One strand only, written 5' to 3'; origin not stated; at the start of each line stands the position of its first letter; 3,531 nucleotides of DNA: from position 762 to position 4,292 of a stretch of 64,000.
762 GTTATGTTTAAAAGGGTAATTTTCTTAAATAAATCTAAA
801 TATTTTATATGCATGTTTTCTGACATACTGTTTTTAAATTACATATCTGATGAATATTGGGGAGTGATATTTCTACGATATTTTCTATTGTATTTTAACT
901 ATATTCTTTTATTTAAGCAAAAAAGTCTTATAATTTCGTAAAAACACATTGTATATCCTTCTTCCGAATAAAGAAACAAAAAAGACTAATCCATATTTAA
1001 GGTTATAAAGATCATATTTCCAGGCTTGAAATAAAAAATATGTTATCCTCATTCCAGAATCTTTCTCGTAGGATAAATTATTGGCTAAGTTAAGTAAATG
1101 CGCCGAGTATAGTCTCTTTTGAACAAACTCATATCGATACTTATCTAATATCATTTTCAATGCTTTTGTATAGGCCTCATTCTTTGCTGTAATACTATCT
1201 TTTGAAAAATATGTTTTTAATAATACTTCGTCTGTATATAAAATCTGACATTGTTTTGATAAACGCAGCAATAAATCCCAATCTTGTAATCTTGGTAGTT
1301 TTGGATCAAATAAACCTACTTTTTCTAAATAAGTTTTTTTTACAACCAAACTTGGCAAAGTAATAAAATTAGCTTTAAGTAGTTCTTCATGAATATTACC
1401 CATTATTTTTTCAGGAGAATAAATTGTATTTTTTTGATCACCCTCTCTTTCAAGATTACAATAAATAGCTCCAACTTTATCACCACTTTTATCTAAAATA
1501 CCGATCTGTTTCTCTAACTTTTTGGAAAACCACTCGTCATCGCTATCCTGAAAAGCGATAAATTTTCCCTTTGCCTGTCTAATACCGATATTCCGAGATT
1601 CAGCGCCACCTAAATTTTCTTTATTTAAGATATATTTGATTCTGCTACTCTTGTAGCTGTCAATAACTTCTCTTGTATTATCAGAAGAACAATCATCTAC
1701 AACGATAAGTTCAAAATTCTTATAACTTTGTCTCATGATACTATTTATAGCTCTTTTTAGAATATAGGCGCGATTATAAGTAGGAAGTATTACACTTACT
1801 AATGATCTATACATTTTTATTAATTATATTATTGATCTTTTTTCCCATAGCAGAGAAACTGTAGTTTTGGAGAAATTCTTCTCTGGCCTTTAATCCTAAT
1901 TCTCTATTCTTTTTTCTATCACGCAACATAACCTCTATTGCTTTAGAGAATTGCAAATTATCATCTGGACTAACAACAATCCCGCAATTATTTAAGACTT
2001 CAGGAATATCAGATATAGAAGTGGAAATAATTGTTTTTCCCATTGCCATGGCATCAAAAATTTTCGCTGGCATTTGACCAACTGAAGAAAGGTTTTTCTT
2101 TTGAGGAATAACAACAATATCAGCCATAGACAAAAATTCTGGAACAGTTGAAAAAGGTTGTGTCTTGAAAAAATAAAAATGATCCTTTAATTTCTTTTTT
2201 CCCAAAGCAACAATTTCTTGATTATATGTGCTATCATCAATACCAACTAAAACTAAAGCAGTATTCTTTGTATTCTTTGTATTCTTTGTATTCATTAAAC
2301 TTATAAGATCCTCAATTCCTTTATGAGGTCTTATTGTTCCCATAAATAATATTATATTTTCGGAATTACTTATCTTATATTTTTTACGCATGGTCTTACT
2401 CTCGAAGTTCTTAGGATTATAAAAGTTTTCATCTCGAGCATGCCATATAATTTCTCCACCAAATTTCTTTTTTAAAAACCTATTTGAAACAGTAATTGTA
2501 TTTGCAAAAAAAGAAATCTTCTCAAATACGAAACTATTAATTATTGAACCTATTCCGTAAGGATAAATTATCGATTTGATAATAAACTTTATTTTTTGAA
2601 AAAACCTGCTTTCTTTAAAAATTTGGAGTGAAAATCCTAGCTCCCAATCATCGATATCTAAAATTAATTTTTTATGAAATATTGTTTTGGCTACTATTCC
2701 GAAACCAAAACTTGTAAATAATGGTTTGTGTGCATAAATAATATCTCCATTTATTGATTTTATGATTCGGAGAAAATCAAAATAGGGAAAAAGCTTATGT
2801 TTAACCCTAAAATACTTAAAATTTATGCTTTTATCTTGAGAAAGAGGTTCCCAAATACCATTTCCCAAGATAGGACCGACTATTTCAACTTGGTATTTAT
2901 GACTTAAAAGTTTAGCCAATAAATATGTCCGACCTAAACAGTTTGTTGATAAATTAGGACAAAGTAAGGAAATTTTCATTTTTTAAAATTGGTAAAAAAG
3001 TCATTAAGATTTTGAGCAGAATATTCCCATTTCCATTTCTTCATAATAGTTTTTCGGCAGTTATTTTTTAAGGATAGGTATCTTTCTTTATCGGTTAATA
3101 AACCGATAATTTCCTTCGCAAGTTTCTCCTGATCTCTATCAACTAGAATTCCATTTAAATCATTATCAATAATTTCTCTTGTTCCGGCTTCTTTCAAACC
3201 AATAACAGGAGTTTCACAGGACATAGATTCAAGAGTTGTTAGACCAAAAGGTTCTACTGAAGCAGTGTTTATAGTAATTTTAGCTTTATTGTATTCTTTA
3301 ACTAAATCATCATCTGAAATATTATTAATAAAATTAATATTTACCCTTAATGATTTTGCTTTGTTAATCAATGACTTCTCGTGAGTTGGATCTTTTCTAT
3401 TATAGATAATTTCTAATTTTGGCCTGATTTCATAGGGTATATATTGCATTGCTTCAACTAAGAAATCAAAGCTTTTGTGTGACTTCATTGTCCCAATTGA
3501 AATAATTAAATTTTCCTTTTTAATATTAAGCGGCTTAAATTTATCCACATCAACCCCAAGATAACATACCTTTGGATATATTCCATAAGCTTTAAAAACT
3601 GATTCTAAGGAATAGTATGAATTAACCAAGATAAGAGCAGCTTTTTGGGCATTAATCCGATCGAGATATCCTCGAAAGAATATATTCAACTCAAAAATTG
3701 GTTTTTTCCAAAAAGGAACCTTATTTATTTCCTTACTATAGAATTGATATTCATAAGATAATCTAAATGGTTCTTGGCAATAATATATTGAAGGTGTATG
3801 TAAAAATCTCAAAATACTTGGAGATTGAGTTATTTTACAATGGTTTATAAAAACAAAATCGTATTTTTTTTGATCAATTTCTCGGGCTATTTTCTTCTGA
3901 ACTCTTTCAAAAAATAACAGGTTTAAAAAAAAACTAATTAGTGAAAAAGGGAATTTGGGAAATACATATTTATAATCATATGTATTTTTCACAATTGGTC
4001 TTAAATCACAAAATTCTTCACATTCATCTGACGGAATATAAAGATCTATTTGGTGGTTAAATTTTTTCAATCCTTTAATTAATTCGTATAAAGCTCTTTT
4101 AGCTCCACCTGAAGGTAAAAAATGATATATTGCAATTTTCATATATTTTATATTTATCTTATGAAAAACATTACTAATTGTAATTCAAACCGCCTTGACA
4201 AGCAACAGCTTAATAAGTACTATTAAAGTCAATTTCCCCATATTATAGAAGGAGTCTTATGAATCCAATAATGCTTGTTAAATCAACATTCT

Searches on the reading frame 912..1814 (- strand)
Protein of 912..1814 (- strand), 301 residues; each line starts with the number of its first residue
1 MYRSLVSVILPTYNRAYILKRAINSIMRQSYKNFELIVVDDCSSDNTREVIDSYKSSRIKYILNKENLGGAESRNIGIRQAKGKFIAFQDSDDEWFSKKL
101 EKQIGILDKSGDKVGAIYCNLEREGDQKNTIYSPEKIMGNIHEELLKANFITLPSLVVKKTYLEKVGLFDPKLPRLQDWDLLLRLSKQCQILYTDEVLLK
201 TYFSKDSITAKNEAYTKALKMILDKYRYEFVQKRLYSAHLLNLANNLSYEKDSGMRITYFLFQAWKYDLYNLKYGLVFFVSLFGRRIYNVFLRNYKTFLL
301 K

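Call 9: search_protein_families(library=pfam, proteins=[window:912-1814:-], max_evalue=0.001)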
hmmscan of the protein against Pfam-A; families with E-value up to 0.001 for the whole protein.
window:912-1814:- (301 aa): 3 families
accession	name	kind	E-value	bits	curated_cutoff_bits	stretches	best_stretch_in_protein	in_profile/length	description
PF00535.33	Glycos_transf_2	-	3.3e-36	125.2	23.3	1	7-121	1-119/168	Glycosyl transferase family 2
PF10111.15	Glyco_tranf_2_2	-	8.2e-18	65.3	27.3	1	8-193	2-207/276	Glycosyltransferase like family 2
PF13641.12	Glyco_tranf_2_3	-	2.3e-12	47.9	27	1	6-187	3-196/230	Glycosyltransferase like family 2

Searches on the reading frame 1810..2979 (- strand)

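Call 9: search_protein_families(library=pfam, proteins=[window:1810-2979:-], max_evalue=0.001)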
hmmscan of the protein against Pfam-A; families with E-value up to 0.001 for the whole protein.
window:1810-2979:- (390 aa): 3 families
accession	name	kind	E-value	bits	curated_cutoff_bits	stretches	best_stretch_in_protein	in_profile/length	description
PF00534.26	Glycos_transf_1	-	1.6e-23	83.5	26.4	1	195-367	3-171/172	Glycosyl transferases group 1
PF13692.12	Glyco_trans_1_4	-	7.6e-19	68.8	27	1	208-354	2-142/142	Glycosyl transferases group 1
PF13524.12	Glyco_trans_1_2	-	1.5e-06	28.7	25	1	276-377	37-137/144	Glycosyl transferase-like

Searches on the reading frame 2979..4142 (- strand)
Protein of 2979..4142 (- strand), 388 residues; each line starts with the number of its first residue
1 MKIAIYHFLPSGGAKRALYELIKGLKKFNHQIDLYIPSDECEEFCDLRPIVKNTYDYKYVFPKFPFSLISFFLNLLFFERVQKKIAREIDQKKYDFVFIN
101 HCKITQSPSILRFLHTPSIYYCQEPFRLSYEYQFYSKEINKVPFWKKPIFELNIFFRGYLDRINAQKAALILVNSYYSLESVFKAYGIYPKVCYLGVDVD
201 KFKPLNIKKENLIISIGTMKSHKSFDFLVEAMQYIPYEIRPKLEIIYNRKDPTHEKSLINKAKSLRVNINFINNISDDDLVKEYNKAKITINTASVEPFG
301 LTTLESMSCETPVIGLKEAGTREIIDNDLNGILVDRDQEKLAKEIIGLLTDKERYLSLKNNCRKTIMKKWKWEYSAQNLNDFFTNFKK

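Call 9: search_protein_families(library=pfam, proteins=[window:2979-4142:-], max_evalue=0.001)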
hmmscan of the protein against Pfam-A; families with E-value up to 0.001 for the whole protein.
window:2979-4142:- (388 aa): 6 families
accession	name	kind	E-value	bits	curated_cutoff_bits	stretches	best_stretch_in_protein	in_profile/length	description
PF00534.26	Glycos_transf_1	-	8.1e-29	100.8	26.4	1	201-364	6-171/172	Glycosyl transferases group 1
PF13692.12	Glyco_trans_1_4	-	1.6e-19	71.1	27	1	211-351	2-142/142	Glycosyl transferases group 1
PF13439.12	Glyco_transf_4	-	1.9e-10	41.5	28.5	1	12-200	2-169/170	Glycosyltransferase Family 4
PF20706.3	GT4-conflict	-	1.7e-07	31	26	1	253-379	247-385/385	Family 4 Glycosyltransferase in conflict systems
PF13524.12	Glyco_trans_1_2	-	2.6e-07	31.1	25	1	268-379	28-142/144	Glycosyl transferase-like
PF02350.25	Epimerase_2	-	0.00064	19.1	30.6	0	224-360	199-328/347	UDP-N-acetylglucosamine 2-epimerase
